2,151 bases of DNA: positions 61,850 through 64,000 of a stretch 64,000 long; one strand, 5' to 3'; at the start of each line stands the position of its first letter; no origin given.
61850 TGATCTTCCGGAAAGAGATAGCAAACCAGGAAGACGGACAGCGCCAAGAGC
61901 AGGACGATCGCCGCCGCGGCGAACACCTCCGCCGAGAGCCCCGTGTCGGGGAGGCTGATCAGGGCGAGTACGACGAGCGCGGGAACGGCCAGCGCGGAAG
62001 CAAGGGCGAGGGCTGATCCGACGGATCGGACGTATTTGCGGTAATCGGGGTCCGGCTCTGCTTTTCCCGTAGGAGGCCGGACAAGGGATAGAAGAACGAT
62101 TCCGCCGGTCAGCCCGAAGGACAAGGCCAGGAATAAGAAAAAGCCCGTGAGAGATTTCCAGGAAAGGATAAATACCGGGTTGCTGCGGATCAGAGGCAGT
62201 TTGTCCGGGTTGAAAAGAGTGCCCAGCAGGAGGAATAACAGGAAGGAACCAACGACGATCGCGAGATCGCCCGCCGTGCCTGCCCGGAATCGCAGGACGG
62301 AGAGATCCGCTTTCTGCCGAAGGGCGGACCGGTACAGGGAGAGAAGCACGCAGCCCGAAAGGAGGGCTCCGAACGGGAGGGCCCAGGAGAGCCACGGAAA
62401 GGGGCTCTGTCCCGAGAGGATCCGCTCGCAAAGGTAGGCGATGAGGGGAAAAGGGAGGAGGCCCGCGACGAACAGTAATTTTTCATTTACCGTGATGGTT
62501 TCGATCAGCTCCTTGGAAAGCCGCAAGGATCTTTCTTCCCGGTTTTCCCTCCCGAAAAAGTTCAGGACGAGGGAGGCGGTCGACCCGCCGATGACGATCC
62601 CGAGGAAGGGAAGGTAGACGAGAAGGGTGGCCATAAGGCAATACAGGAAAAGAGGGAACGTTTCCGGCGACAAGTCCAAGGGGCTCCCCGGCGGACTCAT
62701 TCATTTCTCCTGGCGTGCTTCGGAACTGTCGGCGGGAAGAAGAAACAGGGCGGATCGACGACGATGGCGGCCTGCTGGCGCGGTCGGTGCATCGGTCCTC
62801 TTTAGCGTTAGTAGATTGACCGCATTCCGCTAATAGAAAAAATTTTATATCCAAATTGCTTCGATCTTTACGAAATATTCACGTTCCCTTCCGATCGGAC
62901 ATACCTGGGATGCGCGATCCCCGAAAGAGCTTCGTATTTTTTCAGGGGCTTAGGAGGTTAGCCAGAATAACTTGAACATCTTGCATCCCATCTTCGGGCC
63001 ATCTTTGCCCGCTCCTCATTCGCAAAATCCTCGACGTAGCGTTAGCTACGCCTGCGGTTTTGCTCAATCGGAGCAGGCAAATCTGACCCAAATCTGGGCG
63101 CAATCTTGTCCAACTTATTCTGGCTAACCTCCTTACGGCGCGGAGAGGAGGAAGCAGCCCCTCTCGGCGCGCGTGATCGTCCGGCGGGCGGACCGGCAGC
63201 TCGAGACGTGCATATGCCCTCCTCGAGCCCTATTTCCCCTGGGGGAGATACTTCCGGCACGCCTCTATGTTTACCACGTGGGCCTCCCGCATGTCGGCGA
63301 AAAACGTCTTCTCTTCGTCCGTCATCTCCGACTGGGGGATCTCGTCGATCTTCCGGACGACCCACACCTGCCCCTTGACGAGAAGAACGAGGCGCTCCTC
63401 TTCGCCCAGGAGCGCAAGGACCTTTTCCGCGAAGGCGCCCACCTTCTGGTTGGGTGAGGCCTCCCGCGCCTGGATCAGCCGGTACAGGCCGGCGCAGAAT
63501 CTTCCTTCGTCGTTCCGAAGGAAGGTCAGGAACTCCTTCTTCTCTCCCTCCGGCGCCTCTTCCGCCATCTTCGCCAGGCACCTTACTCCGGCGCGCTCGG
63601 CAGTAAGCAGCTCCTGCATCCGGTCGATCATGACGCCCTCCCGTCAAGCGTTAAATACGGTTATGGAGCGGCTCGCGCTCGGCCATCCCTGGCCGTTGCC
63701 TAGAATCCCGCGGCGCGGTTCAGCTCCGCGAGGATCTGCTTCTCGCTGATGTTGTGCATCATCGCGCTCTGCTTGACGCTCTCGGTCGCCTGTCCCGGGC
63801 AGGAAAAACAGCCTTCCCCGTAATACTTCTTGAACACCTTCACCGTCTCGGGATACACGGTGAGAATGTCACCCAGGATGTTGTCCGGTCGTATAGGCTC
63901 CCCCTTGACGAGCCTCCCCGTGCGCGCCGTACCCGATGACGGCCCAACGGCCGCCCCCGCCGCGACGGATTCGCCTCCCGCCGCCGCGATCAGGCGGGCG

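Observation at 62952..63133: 182-bp nested long palindrome in the ACIII leader / intergenic region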

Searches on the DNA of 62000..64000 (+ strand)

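Call 8: search_rna_families(source=window, start=62000, end=64000, threshold=evalue, max_evalue=10)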
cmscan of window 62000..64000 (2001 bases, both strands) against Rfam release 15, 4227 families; matches with E-value up to 10: 5.
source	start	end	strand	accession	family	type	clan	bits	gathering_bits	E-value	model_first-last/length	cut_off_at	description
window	62443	62552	-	RF03778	mir-483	Gene; miRNA;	-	23.5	60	0.22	1-75/75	no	mir-483 microRNA precursor family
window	62587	62605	+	RF01273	sR34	Gene; snRNA; snoRNA; CD-box;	-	17.1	40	4.6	1-54/54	no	Small nucleolar RNA sR34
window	63462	63495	-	RF01550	TB8Cs3H1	Gene; snRNA; snoRNA; HACA-box;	-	15.7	45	5.1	14-47/63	no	Trypanosomatid snoRNA TB8Cs3H1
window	62532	62625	-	RF00736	mir-320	Gene; miRNA;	-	14.3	55.5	9.9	1-76/76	no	mir-320 microRNA precursor family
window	63891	63957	+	RF01763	Guanidine-III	Cis-reg; riboswitch;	-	13.8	36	8.7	1-67/67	no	Guanidine-III riboswitch aptamer (yKKC-III)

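Call 26: search_dna_similar(query=window:62940-63145:+, collection=plasmids, mode=distant, max_evalue=1)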
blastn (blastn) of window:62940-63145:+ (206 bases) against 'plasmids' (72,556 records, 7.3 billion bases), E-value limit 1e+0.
No match.

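Call 76: search_dna_similar(query=L059:5868-6058:+, collection=plasmids, mode=distant, max_evalue=0.01)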
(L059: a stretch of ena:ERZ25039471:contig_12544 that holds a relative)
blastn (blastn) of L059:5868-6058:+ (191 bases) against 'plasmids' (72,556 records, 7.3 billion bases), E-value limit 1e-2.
No match.

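Call 77: search_rna_families(sources=[L043, L044, L045, L046], threshold=evalue, max_evalue=1)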
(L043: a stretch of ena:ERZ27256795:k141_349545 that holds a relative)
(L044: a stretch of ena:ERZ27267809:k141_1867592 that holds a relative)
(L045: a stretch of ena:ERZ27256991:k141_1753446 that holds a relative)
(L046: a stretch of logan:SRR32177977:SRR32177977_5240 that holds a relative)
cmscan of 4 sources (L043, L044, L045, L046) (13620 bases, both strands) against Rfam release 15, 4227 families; matches with E-value up to 1: 1.
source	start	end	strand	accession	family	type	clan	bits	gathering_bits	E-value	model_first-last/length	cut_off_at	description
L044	99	193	-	RF02901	AaHKsRNA41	Gene; sRNA;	-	22.4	97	0.13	1-187/187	no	Aggregatibacter sRNA 41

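Call 104: build_rna_model(alignment_id=A8)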
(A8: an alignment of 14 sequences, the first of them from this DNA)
Model R1 built from alignment A8 (14 sequences, 120 columns); structure: RNAalifold consensus.
model positions 119; base pairs 43; branch points 0; effective number of sequences 0.97; information 0.589 bits per position. Calibrated on 0.2 Mb of random sequence (short: E-values are rough).
structure used (alignment columns):
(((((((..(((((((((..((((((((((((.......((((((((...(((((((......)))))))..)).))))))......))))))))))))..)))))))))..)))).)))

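Call 105: search_with_rna_model(model_id=R1, source=window, filters=off, max_evalue=10, show_alignments=3)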
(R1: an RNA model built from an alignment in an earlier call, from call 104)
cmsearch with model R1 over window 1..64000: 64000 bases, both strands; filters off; matches with E-value up to 10: 45.
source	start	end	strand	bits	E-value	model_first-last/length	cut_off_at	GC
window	62983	63101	-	138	2.7e-35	1-119/119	no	0.56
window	62983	63101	+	52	1.1e-11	1-119/119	no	0.56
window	28743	28858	+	49.6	4.8e-11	1-119/119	no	0.66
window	24616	24700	-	15.3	0.13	1-119/119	no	0.69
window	60011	60101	-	14.7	0.19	1-119/119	no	0.65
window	21461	21501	-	14.6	0.19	1-119/119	no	0.59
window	24360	24431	+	14.4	0.22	1-119/119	no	0.67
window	28742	28859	-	13.7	0.35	1-119/119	no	0.67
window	26098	26179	+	13.6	0.36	1-119/119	no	0.68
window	8144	8253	+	13.4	0.43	1-119/119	no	0.6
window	52081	52167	-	12.4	0.76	1-119/119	no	0.68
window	52413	52469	-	12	1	1-119/119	no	0.67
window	45272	45346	+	11.4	1.4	1-119/119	no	0.75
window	25804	25849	+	11.1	1.7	1-119/119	no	0.78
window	28604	28669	+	11.1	1.8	1-119/119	no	0.74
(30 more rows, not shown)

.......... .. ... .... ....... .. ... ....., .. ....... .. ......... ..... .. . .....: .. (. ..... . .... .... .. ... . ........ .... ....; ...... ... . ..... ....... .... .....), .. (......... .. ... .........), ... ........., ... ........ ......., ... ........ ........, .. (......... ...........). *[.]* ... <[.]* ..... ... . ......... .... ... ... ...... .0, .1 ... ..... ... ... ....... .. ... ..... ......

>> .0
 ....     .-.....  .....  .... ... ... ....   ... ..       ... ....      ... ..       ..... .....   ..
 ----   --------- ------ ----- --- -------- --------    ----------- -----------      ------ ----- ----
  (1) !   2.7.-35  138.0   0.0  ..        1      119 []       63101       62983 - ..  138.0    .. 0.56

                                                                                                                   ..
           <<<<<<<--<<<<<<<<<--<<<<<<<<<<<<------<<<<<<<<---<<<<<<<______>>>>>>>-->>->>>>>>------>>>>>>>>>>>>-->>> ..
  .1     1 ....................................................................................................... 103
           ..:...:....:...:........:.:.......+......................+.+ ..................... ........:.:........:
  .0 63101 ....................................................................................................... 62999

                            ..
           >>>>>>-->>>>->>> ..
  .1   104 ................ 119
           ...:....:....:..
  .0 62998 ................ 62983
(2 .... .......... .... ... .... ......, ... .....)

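Call 106: search_with_rna_model(model_id=R1, sources=[L002, L003, L004, L005, L006, L007, L008, L009, L010, L011, L012, L013, L014, L015, L016, L017, L018, L019, L020, L021, L022, L023, L024, L025, L026, L027, L028, L029, L030, L031, L032, L033, L034, L035, L036, L037, L038, L039, L040, L041, L042, L043, L044, L045, L046, L047, L048, L049, L059, L061, L063, L065], filters=default, max_evalue=0.01)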
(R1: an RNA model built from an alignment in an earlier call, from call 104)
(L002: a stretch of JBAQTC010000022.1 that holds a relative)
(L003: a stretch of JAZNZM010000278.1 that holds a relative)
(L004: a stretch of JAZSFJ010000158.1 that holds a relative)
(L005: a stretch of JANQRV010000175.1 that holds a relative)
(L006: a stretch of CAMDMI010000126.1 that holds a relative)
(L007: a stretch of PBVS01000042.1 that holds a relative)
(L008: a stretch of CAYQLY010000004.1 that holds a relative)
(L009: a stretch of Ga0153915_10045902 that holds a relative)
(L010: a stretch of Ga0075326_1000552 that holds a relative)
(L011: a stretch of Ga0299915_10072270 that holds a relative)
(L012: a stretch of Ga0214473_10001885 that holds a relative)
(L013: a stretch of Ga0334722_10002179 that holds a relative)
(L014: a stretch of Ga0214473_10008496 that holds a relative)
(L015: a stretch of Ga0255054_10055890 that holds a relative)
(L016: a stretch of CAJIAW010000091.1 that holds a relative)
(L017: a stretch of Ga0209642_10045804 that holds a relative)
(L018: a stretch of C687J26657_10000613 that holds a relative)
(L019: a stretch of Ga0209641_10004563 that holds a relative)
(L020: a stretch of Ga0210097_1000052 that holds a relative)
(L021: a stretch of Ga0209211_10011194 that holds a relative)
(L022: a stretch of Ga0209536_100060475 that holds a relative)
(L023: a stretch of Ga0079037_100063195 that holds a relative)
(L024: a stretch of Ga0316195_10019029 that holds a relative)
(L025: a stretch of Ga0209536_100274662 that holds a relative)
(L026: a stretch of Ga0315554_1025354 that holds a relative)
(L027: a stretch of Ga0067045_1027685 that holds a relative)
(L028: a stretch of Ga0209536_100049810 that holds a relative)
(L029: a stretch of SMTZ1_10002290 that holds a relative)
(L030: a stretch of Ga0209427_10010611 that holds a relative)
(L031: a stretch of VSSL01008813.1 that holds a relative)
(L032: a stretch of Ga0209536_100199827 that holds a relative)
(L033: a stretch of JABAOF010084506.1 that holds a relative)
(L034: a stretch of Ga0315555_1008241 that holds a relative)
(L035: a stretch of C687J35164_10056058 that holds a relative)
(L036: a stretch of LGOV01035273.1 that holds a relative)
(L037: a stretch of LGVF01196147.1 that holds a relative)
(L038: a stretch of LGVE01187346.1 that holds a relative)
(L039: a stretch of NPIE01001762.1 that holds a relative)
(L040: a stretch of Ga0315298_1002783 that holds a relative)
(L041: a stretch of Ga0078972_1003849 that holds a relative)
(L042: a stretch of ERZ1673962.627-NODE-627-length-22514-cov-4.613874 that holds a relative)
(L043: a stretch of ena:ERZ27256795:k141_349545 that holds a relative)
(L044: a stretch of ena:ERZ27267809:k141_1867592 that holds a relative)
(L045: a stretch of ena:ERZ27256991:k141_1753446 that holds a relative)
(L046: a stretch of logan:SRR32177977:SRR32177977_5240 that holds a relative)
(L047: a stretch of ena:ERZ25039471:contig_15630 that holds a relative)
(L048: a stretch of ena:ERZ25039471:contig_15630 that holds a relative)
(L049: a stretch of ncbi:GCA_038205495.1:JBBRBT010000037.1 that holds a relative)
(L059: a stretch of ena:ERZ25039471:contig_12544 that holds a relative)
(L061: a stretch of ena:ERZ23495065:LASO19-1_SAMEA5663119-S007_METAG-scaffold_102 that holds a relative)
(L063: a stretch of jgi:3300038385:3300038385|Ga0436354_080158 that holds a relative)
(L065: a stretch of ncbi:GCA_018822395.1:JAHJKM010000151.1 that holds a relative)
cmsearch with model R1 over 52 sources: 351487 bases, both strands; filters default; matches with E-value up to 0.01: 28.
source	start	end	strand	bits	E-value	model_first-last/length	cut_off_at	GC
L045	2271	2389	+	132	6.7e-33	1-119/119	no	0.59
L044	300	418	+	131.2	1.1e-32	1-119/119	no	0.55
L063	220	337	+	126.9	1.7e-31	1-119/119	no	0.57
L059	10073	10190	+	125.2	4.7e-31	1-119/119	no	0.53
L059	5901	6018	+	124.1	9.8e-31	1-119/119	no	0.53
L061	10097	10214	+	121.3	5.7e-30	1-119/119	no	0.42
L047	10022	10139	+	121.1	6.4e-30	1-119/119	no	0.52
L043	5129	5247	+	120.5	9.3e-30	1-119/119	no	0.61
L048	10079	10196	+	119.9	1.4e-29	1-119/119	no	0.53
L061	9651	9769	+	115.7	1.9e-28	1-119/119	no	0.39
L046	930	1048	+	115.6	2e-28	1-119/119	no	0.63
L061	3631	3749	+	114.7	3.7e-28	1-119/119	no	0.42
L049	10093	10211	+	109.3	1.1e-26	1-119/119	no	0.58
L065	24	171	+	71.1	3.3e-16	1-119/119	no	0.55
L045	2271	2389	-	50.4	1.6e-10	1-119/119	no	0.59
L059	10073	10190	-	48.2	6.3e-10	1-119/119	no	0.53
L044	300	418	-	44.1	8.8e-09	1-119/119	no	0.55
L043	5129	5247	-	43.9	9.6e-09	1-119/119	no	0.61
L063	220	337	-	41.6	4e-08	1-119/119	no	0.57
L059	5901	6018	-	38.6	2.8e-07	1-119/119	no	0.53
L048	10080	10195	-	36.4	1.1e-06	1-119/119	no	0.53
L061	9652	9768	-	35.3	2.2e-06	1-119/119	no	0.38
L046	930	1048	-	34.6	3.4e-06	1-119/119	no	0.63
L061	3631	3749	-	34.3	4.2e-06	1-119/119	no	0.42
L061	10097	10214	-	33.1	9.1e-06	1-119/119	no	0.42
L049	10093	10211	-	32.9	1e-05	1-119/119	no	0.58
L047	10022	10139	-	32.1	1.7e-05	1-119/119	no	0.52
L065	24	171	-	26.8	0.00048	1-119/119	no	0.55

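Call 111: search_dna_similar(query=L059:5868-6058:+, collection=ecoli_genomes, mode=distant, max_evalue=0.01, max_rows=5)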
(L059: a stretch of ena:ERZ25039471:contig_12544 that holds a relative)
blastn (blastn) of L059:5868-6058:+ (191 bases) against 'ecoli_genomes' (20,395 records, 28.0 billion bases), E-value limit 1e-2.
No match.

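Call 112: search_dna_similar(query=window:62953-63132:-, collection=phages, mode=distant, max_evalue=0.01, max_rows=5)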
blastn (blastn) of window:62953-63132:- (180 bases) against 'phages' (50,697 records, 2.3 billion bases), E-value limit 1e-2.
No match.
